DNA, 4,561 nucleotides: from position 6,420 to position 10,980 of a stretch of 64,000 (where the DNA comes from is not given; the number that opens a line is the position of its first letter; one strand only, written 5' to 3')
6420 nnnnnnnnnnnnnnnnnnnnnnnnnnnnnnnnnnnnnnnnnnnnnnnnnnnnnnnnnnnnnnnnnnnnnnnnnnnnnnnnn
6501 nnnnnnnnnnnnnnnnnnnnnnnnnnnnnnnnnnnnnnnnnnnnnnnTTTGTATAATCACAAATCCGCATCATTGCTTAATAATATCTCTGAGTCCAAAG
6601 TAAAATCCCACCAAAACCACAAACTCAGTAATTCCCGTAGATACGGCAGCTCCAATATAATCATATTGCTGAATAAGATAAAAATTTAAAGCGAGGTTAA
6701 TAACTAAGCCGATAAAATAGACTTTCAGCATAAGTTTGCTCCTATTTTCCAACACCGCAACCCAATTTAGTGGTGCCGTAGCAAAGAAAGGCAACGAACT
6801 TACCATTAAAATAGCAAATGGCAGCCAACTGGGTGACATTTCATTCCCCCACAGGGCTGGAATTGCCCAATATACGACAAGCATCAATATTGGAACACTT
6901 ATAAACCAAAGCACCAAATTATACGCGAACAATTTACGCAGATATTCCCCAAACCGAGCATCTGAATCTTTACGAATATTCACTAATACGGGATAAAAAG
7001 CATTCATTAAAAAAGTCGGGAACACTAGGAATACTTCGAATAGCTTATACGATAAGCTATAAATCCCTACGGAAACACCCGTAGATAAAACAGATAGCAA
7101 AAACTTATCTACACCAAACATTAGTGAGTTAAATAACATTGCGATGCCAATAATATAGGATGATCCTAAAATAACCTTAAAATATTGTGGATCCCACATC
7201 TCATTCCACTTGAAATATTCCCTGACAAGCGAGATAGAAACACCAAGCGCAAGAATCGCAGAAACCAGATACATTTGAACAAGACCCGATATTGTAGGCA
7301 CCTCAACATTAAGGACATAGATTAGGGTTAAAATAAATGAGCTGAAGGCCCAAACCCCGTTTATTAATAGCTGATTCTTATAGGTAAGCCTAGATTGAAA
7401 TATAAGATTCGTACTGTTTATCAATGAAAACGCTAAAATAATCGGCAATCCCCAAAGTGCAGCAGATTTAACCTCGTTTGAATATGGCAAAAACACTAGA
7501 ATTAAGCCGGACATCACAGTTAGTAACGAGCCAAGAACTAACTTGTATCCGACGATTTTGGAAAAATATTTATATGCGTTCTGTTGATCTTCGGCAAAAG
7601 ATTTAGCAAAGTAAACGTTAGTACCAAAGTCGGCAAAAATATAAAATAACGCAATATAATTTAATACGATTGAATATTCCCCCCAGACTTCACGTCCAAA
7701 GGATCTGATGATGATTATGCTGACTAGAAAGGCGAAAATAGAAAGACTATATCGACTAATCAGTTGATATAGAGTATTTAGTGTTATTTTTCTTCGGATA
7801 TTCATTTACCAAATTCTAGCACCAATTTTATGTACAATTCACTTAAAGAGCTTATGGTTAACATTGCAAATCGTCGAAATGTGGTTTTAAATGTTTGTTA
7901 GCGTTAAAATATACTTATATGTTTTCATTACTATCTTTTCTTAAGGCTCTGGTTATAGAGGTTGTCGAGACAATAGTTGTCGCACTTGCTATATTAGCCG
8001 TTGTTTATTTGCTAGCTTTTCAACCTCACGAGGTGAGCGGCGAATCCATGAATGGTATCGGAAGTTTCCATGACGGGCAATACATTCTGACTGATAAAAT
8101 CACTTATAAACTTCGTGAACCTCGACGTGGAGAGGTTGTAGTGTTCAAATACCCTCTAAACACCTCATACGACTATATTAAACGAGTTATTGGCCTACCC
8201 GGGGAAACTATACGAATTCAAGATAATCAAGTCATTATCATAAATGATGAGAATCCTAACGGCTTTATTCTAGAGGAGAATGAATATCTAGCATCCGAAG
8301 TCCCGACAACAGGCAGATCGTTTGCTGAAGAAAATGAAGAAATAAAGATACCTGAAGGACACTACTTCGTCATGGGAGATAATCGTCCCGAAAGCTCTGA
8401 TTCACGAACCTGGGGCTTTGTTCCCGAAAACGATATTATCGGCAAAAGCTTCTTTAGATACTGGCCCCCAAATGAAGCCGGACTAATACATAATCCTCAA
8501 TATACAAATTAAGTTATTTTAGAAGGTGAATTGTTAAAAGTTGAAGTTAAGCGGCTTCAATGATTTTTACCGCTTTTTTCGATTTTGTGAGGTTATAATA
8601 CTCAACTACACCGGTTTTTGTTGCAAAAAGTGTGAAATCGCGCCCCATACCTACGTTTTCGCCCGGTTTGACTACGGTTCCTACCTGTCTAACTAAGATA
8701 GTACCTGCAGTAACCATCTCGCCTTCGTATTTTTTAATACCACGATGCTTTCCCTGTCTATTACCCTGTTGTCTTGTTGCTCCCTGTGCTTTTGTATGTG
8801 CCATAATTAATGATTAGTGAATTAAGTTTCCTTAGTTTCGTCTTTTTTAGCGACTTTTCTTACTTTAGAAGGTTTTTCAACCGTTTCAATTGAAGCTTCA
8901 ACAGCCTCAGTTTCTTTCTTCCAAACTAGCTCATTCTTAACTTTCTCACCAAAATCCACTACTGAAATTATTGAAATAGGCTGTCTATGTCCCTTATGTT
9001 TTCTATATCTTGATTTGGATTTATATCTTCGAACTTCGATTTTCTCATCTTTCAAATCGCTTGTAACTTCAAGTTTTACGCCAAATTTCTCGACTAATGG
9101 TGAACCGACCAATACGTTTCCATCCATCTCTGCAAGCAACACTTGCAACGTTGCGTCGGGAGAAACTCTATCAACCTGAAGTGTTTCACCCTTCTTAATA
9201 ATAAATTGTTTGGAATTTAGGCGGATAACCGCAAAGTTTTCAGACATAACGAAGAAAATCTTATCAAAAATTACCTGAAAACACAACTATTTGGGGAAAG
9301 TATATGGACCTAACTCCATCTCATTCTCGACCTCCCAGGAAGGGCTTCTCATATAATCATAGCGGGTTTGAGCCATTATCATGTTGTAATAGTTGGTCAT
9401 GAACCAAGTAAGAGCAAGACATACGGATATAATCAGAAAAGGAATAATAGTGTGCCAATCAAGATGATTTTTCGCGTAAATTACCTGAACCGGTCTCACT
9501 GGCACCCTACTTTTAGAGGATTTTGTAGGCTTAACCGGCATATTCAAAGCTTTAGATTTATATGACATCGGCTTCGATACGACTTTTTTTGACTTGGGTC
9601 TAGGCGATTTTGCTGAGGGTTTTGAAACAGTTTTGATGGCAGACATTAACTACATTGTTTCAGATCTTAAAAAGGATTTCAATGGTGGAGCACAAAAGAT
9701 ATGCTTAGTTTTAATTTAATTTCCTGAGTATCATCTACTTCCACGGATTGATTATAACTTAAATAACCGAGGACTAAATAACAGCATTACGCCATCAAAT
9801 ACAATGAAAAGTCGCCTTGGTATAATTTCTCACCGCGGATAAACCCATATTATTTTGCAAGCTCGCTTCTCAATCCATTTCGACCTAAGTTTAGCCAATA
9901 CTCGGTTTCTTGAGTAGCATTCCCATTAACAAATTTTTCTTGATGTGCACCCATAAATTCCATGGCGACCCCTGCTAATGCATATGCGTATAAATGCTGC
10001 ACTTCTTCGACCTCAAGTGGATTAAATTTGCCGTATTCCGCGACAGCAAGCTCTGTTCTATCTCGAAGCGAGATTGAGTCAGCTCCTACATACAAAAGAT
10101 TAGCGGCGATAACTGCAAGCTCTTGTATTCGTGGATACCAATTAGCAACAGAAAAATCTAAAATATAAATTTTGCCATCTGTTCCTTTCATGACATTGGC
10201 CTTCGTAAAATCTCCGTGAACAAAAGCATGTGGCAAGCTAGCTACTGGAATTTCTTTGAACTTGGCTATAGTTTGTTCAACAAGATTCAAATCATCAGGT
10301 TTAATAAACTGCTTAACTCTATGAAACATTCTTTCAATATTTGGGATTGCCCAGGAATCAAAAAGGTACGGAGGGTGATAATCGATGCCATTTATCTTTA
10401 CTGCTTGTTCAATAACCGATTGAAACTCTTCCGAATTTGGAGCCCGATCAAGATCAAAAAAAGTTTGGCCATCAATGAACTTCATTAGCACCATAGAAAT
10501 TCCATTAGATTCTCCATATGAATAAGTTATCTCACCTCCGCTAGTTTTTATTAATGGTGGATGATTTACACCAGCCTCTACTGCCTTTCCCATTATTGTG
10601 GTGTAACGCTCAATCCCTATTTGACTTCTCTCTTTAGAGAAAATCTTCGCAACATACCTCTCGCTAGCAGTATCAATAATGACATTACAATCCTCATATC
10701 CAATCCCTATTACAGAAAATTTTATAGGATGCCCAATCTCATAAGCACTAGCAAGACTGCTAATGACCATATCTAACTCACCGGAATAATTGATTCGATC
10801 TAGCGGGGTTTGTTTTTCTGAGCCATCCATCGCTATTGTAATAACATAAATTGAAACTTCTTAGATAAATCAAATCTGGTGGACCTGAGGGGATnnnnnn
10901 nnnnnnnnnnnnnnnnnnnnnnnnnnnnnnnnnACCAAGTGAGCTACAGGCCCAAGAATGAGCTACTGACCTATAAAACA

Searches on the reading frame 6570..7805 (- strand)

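Call 62: search_protein_families(library=pfam, proteins=[window:6570-7805:-], max_evalue=0.0001)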
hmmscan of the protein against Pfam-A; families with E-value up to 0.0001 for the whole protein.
window:6570-7805:- (411 aa): 1 family
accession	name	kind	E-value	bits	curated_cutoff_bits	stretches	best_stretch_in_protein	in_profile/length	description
PF01943.22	Polysacc_synt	-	3.4e-16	59.9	28.2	1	10-276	4-272/274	Polysaccharide biosynthesis protein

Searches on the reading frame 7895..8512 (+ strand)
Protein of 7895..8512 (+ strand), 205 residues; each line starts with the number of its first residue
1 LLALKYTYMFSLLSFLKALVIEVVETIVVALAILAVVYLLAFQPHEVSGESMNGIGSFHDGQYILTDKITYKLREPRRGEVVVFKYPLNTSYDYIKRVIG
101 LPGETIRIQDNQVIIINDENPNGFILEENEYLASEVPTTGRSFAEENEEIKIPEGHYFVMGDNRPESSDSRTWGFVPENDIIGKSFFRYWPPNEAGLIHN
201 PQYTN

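Call 62: search_protein_families(library=pfam, proteins=[window:7895-8512:+], max_evalue=0.0001)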
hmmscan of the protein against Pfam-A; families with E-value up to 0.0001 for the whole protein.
window:7895-8512:+ (205 aa): 1 family
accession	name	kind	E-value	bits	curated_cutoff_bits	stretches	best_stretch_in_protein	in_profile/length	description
PF10502.14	Peptidase_S26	-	2.1e-49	168.2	22.9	1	21-190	2-168/168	Signal peptidase, peptidase S26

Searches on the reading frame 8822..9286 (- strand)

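Call 62: search_protein_families(library=pfam, proteins=[window:8822-9286:-], max_evalue=0.0001)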
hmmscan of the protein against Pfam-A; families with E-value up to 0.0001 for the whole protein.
window:8822-9286:- (154 aa): 1 family
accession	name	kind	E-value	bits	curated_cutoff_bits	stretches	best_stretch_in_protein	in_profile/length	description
PF00829.26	Ribosomal_L21p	-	3.6e-19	69.3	27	1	18-110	2-97/99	Ribosomal prokaryotic L21 protein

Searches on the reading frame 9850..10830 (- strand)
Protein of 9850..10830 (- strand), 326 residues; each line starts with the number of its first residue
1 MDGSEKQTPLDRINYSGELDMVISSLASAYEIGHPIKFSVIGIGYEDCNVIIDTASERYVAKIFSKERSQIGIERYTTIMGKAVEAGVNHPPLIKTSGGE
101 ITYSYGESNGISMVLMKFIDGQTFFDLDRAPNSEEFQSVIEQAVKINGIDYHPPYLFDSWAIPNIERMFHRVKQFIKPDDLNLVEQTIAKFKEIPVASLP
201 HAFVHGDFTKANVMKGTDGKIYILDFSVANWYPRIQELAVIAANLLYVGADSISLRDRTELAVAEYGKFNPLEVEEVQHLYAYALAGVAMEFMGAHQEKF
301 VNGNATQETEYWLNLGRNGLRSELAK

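Call 62: search_protein_families(library=pfam, proteins=[window:9850-10830:-], max_evalue=0.0001)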
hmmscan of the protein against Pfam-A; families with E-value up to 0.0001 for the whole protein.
window:9850-10830:- (326 aa): 1 family
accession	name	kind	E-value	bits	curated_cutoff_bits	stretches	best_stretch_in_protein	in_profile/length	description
PF01636.29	APH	-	1.3e-16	61.5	23.2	1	39-259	3-225/239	Phosphotransferase enzyme family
